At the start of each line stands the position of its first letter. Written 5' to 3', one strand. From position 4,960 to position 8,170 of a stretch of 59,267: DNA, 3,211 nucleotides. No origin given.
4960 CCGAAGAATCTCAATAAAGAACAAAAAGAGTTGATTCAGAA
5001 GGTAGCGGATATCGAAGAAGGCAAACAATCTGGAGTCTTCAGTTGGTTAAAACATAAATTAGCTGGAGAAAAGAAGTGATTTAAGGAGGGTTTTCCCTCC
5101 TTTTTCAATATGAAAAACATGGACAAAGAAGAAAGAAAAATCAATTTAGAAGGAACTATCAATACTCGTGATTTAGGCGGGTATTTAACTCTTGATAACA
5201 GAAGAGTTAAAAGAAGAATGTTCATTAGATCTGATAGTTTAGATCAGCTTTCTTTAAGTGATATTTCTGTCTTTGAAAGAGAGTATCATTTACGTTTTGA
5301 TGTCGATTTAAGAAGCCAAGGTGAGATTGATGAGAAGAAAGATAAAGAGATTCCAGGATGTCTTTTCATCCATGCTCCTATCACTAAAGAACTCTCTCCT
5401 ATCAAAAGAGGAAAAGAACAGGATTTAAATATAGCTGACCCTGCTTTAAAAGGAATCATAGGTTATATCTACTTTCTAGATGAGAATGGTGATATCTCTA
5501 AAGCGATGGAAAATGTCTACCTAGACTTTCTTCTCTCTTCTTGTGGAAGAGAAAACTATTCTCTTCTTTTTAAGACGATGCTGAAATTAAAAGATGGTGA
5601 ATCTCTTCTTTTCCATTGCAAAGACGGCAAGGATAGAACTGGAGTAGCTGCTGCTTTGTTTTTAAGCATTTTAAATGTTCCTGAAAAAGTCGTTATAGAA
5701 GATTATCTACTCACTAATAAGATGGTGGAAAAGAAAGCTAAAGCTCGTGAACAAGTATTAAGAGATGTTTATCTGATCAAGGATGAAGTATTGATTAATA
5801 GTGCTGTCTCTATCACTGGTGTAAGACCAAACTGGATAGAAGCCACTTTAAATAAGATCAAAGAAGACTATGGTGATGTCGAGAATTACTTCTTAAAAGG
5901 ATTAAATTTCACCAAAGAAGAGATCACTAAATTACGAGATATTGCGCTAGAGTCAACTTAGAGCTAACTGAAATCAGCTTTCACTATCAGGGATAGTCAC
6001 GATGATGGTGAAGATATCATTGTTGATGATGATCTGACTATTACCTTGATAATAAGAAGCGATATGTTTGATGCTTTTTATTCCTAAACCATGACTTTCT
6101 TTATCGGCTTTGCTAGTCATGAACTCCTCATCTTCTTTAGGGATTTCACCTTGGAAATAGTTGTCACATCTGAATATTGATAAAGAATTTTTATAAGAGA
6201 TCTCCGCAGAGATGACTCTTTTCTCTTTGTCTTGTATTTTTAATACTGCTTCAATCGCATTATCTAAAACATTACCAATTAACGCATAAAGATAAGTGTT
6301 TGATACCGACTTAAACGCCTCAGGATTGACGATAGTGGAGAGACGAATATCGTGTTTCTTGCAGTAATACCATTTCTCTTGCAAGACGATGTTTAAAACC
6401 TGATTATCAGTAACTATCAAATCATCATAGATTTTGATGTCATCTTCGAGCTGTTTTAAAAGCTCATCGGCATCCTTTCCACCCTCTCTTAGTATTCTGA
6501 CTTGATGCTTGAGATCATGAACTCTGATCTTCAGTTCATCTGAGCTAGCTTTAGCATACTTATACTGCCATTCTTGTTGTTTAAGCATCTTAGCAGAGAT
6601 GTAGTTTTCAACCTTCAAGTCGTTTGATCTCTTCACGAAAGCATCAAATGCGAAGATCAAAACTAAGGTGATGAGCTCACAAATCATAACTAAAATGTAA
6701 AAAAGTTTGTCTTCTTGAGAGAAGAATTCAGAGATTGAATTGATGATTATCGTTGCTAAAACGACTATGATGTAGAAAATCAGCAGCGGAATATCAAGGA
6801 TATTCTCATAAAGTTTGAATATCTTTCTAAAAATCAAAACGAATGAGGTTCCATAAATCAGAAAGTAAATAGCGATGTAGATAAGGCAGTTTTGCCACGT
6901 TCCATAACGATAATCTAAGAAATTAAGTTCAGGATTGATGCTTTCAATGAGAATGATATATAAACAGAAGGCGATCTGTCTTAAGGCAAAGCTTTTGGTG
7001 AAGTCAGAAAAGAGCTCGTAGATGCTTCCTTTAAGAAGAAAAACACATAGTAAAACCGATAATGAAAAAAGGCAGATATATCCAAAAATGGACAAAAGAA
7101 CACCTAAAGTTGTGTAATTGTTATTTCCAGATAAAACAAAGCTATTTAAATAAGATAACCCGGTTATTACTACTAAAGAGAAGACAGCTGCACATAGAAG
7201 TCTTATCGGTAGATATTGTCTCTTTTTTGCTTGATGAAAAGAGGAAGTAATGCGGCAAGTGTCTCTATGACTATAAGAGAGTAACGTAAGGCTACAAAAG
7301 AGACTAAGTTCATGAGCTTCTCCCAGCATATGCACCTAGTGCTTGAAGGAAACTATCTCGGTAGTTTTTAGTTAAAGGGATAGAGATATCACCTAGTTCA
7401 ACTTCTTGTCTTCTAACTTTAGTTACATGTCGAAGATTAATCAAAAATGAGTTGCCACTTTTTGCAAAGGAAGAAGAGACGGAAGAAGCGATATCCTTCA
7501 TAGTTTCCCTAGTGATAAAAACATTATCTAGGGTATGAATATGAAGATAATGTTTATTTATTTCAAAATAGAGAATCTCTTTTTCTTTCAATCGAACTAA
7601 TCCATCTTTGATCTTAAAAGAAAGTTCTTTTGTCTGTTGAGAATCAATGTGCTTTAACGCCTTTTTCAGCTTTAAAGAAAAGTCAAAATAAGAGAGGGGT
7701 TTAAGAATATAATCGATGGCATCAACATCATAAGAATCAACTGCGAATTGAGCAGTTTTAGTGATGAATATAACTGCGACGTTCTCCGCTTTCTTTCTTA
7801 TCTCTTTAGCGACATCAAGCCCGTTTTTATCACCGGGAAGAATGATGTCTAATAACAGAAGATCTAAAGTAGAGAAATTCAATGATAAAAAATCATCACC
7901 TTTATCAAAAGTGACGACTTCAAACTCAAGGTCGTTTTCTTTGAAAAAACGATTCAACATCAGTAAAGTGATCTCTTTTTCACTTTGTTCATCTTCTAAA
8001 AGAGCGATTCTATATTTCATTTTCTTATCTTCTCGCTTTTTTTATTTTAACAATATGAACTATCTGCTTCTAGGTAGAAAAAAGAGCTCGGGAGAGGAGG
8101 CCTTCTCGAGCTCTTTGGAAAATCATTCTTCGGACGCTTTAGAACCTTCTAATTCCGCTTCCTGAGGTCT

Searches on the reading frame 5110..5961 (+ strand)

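Call 82: search_protein_families(library=pfam, proteins=[window:5110-5961:+], max_evalue=0.00001)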
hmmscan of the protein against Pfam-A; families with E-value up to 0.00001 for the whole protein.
window:5110-5961:+ (283 aa): 1 family
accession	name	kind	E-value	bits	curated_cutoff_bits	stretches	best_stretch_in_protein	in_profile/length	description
PF13350.11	Y_phosphatase3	-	4.1e-58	197.6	22.2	1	11-280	1-239/240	Tyrosine phosphatase family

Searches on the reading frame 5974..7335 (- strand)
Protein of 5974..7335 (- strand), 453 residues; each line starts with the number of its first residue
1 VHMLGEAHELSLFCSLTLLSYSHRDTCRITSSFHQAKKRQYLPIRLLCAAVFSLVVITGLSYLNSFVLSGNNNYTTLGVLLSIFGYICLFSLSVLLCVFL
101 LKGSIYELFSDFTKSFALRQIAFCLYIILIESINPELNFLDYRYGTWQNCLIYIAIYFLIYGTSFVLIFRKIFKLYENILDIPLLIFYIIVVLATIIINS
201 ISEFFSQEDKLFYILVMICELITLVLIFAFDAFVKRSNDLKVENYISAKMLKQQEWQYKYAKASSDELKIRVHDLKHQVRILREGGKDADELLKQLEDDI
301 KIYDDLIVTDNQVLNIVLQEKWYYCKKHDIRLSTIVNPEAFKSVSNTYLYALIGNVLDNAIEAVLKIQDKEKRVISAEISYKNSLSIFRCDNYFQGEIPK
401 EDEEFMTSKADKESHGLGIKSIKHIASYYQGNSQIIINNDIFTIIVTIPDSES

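Call 82: search_protein_families(library=pfam, proteins=[window:5974-7335:-], max_evalue=0.00001)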
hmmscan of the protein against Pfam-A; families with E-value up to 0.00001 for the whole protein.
window:5974-7335:- (453 aa): 1 family
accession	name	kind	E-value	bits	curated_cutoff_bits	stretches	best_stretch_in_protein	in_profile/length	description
PF14501.12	HATPase_c_5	-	1.4e-23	83.2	22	1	349-449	6-102/102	GHKL domain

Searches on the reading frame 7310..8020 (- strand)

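Call 82: search_protein_families(library=pfam, proteins=[window:7310-8020:-], max_evalue=0.00001)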
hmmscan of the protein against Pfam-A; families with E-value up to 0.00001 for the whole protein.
window:7310-8020:- (236 aa): 2 families
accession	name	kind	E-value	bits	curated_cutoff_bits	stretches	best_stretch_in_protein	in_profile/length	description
PF00072.30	Response_reg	-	9.5e-14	52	30.2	1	18-110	10-102/111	Response regulator receiver domain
PF04397.21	LytTR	-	2.3e-13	50.6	22.6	1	141-228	3-97/98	LytTr DNA-binding domain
